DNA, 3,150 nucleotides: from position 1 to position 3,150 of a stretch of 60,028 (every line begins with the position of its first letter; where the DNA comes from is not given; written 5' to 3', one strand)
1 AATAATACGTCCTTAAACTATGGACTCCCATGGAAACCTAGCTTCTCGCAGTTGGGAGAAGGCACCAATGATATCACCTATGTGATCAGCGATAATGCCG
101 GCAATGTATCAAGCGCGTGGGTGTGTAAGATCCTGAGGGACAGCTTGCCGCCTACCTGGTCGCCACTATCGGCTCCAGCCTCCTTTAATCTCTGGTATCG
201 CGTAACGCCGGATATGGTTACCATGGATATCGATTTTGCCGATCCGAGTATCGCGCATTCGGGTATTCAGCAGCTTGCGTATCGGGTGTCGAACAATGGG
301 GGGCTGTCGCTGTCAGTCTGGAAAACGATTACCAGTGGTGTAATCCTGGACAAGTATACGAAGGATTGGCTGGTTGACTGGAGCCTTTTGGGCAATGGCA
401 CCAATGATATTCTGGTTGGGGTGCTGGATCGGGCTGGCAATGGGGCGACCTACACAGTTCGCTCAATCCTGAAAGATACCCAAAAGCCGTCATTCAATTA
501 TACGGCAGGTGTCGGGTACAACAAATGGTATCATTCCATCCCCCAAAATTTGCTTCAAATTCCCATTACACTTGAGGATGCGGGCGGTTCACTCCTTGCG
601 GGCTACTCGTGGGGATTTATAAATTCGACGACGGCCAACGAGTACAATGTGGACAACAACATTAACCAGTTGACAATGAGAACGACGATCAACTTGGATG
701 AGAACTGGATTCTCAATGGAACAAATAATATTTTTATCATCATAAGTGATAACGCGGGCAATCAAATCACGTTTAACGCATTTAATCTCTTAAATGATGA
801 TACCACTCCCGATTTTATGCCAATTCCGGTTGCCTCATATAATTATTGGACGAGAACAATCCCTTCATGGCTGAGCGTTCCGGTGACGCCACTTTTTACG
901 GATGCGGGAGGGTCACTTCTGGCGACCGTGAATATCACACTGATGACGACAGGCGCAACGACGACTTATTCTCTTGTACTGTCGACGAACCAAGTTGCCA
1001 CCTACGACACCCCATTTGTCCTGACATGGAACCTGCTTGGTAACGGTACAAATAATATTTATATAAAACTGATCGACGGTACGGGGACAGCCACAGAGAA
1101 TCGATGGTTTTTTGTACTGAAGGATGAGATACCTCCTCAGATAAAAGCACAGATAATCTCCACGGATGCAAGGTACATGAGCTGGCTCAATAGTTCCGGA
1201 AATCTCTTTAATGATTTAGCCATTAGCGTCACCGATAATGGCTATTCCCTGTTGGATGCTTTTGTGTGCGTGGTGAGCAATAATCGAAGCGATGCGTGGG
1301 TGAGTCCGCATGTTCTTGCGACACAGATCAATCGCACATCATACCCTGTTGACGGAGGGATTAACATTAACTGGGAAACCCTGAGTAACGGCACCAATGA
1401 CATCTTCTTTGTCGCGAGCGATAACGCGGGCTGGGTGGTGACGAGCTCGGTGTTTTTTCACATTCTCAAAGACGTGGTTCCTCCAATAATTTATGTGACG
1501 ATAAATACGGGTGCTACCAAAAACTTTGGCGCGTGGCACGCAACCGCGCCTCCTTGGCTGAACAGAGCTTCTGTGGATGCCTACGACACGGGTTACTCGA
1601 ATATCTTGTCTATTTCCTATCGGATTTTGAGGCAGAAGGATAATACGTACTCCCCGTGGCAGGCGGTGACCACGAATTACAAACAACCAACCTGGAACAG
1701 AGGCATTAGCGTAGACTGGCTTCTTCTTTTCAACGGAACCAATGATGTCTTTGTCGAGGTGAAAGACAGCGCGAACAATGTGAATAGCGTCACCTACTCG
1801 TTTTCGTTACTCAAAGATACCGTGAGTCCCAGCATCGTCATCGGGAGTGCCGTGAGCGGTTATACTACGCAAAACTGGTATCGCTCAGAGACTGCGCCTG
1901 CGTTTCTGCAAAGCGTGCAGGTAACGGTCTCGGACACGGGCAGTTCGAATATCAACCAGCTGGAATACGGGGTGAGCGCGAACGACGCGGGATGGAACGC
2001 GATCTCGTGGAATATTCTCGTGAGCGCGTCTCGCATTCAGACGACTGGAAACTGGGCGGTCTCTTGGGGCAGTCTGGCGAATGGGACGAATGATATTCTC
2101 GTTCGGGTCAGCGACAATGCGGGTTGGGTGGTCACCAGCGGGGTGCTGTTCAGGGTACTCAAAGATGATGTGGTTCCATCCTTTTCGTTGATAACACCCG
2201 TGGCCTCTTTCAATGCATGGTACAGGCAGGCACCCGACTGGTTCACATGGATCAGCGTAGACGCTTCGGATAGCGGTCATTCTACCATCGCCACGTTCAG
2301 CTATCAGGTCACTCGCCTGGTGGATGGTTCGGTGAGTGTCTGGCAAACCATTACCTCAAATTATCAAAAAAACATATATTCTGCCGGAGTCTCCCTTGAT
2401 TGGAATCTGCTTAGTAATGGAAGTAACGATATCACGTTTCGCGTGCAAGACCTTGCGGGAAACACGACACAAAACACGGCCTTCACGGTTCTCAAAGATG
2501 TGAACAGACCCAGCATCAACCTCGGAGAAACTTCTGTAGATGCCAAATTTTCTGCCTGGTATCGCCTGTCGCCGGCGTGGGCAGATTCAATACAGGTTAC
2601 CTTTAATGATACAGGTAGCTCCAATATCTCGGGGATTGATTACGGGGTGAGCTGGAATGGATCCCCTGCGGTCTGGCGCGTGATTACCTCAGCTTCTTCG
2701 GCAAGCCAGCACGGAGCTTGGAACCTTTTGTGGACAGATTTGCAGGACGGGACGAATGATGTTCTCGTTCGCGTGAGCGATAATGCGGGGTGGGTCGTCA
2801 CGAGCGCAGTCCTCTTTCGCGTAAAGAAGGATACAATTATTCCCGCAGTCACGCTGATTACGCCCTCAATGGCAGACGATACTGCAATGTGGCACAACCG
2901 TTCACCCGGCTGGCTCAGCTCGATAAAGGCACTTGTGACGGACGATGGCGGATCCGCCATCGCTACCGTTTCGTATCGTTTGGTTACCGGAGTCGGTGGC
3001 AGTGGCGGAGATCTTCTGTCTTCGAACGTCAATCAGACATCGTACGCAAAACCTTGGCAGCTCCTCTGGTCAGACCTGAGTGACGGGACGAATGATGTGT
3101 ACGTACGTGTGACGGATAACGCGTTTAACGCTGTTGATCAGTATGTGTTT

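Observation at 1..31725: One uninterrupted ORF of more than 31.7 kb (at least 10,574 codons), still open at the 5' window edge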

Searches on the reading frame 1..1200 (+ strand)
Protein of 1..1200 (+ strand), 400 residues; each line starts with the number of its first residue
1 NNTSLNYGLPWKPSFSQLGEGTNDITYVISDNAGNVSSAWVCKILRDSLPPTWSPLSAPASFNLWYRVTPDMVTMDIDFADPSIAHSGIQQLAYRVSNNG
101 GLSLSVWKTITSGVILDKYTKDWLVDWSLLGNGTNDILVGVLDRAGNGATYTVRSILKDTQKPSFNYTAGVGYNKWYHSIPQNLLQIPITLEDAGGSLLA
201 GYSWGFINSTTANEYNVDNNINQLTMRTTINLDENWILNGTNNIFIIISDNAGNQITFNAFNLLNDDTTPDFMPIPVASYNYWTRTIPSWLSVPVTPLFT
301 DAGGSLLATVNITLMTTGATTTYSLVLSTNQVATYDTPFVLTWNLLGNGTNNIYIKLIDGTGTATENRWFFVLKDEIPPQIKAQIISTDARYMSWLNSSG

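Call 15: find_related_loci(query=window:1-1200:+, collection=genome_contigs, flank=10000)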
Query window:1-1200:+ (400 aa) in genome_contigs; peptide patterns used: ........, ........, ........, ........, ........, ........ (x = any residue, [..] = any of these).
30 stretches matched a pattern, but none encodes a relative of the query by tblastn (E <= 1e-3).

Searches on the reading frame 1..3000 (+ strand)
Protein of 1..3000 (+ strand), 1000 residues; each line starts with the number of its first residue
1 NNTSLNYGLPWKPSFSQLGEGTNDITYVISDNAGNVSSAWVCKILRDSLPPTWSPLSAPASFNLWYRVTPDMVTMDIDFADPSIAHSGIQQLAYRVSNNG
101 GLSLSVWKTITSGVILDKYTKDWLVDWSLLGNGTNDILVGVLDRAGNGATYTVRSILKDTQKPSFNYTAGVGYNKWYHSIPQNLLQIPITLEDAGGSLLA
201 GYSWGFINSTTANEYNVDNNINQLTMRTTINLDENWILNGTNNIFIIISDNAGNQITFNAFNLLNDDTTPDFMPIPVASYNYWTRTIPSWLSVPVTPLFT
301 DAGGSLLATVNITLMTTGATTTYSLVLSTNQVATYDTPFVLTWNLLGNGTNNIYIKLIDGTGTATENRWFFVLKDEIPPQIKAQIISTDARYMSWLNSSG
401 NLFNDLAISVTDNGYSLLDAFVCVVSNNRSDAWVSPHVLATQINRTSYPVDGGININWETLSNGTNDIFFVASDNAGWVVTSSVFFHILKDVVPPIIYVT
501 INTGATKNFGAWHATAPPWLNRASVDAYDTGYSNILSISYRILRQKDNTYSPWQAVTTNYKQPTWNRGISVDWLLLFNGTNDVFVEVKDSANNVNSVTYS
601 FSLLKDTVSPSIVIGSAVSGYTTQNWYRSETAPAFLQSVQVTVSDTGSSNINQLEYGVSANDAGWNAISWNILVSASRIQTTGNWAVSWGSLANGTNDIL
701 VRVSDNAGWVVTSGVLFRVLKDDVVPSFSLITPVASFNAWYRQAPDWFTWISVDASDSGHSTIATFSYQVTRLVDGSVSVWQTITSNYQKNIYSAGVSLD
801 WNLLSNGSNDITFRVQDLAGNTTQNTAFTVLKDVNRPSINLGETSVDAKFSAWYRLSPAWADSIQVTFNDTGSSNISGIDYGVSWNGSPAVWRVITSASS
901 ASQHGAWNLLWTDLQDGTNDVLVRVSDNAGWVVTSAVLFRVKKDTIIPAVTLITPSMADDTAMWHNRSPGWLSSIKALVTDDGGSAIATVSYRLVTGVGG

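Call 5: search_protein_families(library=pfam, proteins=[window:1-3000:+], max_evalue=0.01)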
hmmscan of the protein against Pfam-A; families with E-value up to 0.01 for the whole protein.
window:1-3000:+ (1000 aa): 5 families
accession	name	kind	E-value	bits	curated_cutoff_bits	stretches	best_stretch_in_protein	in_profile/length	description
PF19077.6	Big_13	-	1.9e-13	51.2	27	0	900-941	57-98/102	Bacterial Ig-like domain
PF09136.16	Glucodextran_B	-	1.7e-12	47.5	27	0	802-827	52-77/83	Glucodextranase, domain B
PF13750.12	Big_3_3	-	1.6e-07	31.6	27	0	799-847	7-59/157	Bacterial Ig-like domain (group 3)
PF22501.1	DUF6991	-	1.4e-05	25.5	26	0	573-597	36-60/66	Domain of unknown function (DUF6991)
PF02494.22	HYR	-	0.00018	22.2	21.7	0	16-37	52-73/81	HYR domain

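Call 8: search_protein_families(library=ncbifam, proteins=[window:1-3000:+], max_evalue=0.01)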
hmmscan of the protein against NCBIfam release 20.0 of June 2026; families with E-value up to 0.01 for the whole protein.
window:1-3000:+ (1000 aa): 2 families
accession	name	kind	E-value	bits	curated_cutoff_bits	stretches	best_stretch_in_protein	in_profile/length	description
NF047441.1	Lepto_OmpL47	equivalog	0.00013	21.7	250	0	805-843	203-241/336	multi-beta-barrel domain surface protein OmpL47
NF012211.1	tand_rpt_95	domain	0.0082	16.1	90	0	806-839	59-92/98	tandem-95 repeat protein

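Call 37: find_homologous_proteins(query=window:1-2400:+, max_evalue=0.001)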
Query window:1-2400:+ (800 aa): 6 proteins with E <= 0.001 among 8000 candidates.
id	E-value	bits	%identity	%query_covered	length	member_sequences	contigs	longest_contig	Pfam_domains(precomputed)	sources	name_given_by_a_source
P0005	1.3e-135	472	30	95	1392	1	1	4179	PF13750.13,PF09136.17,PF22501.2,PF19077.7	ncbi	ncbi:MAG: hypothetical protein AABZ14_05065, partial [Candidatus Margulisiibacteriota bacterium]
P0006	1.7e-108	382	28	98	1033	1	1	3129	PF27332.1,PF13750.13,PF09136.17,PF22501.2,PF19077.7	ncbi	ncbi:MAG: hypothetical protein AABZ14_00870, partial [Candidatus Margulisiibacteriota bacterium]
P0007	6.1e-89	317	29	95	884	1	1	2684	PF09136.17,PF22501.2,PF19077.7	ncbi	ncbi:MAG: hypothetical protein AABZ14_06870, partial [Candidatus Margulisiibacteriota bacterium]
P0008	1.7e-33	134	26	87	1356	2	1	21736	PF13750.13,PF09136.17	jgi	-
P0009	6.1e-21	92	28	61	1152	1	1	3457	-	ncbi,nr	ncbi:MAG: hypothetical protein HY550_07005, partial [Elusimicrobia bacterium]|nr:hypothetical protei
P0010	1.4e-20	91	25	84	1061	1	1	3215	PF13750.13,PF09136.17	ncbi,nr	ncbi:MAG: hypothetical protein M0011_11235, partial [Elusimicrobia bacterium]|nr:hypothetical protei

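Call 44: find_encoding_contigs(protein=P0008, flank=10000, max_places=3)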
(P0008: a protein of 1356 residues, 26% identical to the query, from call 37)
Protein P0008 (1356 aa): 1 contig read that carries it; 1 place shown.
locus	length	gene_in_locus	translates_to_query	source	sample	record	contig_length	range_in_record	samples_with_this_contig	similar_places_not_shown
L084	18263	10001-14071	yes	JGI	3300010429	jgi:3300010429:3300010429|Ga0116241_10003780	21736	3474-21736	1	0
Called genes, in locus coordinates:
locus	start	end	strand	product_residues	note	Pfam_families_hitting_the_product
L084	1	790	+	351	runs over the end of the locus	PF04055:Radical_SAM, PF13186:SPASM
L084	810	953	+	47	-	-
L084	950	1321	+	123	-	-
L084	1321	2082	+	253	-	PF25199:nSTAND_NTPase5 (faint), PF00005:ABC_tran, PF13191:AAA_16 (weak), PF13555:AAA_29 (faint), PF13401:AAA_22, PF13304:AAA_21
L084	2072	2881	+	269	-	PF01061:ABC2_membrane, PF12698:ABC2_membrane_3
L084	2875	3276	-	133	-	PF00072:Response_reg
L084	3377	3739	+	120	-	PF13560:HTH_31, PF01381:HTH_3, PF13413:HTH_25 (weak), PF13443:HTH_26 (faint)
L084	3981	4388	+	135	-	PF02082:Rrf2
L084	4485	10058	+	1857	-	PF13750:Big_3_3 (faint), PF19077:Big_13 (faint), PF09136:Glucodextran_B (faint), PF25788:Ig_Rha78A_N (faint)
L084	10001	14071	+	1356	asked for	PF09136:Glucodextran_B (faint), PF13750:Big_3_3 (faint)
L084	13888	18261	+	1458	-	?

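Call 45: find_encoding_contigs(protein=P0005, flank=10000, max_places=3)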
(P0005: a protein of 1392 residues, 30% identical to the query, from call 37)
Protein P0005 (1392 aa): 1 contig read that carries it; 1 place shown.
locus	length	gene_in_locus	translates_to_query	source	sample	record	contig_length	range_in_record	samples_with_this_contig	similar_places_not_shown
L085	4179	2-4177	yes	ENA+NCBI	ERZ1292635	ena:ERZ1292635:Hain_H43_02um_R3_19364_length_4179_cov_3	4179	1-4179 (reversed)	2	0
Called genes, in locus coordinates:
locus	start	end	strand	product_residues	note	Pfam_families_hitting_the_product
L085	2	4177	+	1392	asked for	PF09136:Glucodextran_B (faint), PF13750:Big_3_3 (faint), PF19077:Big_13 (faint), PF22501:DUF6991 (faint)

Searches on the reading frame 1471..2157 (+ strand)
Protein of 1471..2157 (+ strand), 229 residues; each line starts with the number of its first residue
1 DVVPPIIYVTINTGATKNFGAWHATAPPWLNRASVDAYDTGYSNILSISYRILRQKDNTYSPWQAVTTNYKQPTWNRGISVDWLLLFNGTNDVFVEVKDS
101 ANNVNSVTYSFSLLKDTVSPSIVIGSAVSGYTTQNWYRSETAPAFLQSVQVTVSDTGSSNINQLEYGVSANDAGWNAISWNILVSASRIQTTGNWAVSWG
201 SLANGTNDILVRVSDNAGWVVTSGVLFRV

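Call 59: predict_structure(alignment_id=A1)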
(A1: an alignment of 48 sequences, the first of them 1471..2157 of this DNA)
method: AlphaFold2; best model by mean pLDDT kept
length: 229 residues; sequences in the alignment: 48
mean_pLDDT: 91.7   pTM: 0.84
mean pLDDT of the five models: 91.7, 90.7, 90.0, 89.9, 87.2
residues with pLDDT >= 90: 178; 70-90: 39; 50-70: 11; < 50: 1
segments of 3 or more residues with pLDDT < 50: none
pLDDT, mean of each block of 10 residues (from residue 1): 92 65 94 93 97 96 98 96 97 97 88 96 83 78 91 95 96 91 90 91 94 97 94
secondary structure, 60 per line:
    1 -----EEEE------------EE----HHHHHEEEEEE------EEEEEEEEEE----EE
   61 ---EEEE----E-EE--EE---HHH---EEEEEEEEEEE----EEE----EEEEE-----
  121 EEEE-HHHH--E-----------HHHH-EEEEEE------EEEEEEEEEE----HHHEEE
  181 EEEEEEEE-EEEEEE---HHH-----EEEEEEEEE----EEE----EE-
elements in order: E6-9 H28-32 E33-38 E45-54 E64-67 E89-99 E104-106 E111-115 E121-124 H126-129 H144-147 E149-154 E161-170 E178-188 E190-195 E207-215 E220-222

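Call 66: fold_search(model_id=the predicted structure, library=pdb)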
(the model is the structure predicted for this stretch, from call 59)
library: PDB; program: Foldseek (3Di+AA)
matches with E <= 10: 1744; with E <= 0.001: 129
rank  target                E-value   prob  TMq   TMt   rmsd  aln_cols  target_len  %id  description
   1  6xi3                  6.8e-07  1.00  0.38  0.26   8.2       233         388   12  Crystal structure of tetra-tandem repeat in extending region of large adhesion protein (released 2020-10-14)
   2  2yn5_B                8.0e-07  1.00  0.45  0.38   7.5       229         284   14  Structural insight into the giant calcium-binding adhesin SiiE: implications for the adhesion of Salmonella enterica t (released 2013-04-03)
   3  2yn5_A                1.2e-06  1.00  0.44  0.37   7.8       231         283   12  Structural insight into the giant calcium-binding adhesin SiiE: implications for the adhesion of Salmonella enterica t (released 2013-04-03)
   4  2yn3_C                1.5e-06  1.00  0.42  0.35   7.9       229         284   13  Structural insight into the giant calcium-binding adhesin SiiE: implications for the adhesion of Salmonella enterica t (released 2013-04-03)
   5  9bc2_A                3.3e-06  1.00  0.30  0.14  12.9       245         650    8  Transglutaminase 2 - Open State (released 2024-07-03)
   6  2yn3_A                4.3e-06  1.00  0.44  0.38   6.9       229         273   14  Structural insight into the giant calcium-binding adhesin SiiE: implications for the adhesion of Salmonella enterica t (released 2013-04-03)
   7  3s3p_A                4.6e-06  1.00  0.31  0.15  12.2       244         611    7  Transglutaminase 2 in complex with a novel inhibitor (released 2012-06-06)
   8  4kkq_B                5.1e-06  1.00  0.26  0.26  20.8       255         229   16  Crystal structure of Vibrio cholerae RbmA (crystal form 1) (released 2013-05-22)
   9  6kzb_A                5.4e-06  1.00  0.28  0.13  13.0       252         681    8  Transglutaminase2 complexed with calcium (released 2020-12-09)
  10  4kkp_B                9.3e-06  0.99  0.23  0.23  21.4       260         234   14  Crystal structure of Vibrio cholerae RbmA (crystal form 2) (released 2013-05-22)
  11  4kkq_A                1.0e-05  1.00  0.28  0.29  21.6       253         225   15  Crystal structure of Vibrio cholerae RbmA (crystal form 1) (released 2013-05-22)
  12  3s3s_A                1.0e-05  1.00  0.29  0.14  13.1       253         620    8  Transglutaminase 2 in complex with a novel inhibitor (released 2012-06-06)
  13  2q3z_A                1.1e-05  0.99  0.24  0.11  13.6       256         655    8  Transglutaminase 2 undergoes large conformational change upon activation (released 2007-10-23)
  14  8tr9                  1.2e-05  1.00  0.24  0.11  13.8       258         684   10  Cryo-EM structure of transglutaminase 2 bound to GDP (released 2024-07-31)
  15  3s3j_A                1.3e-05  1.00  0.28  0.13  13.3       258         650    8  Transglutaminase 2 in complex with a novel inhibitor (released 2012-06-06)
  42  8cka_B                1.1e-04  1.00  0.43  0.26   6.7       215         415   13  Deinococcus radidurans HPI S-layer (released 2023-04-19)
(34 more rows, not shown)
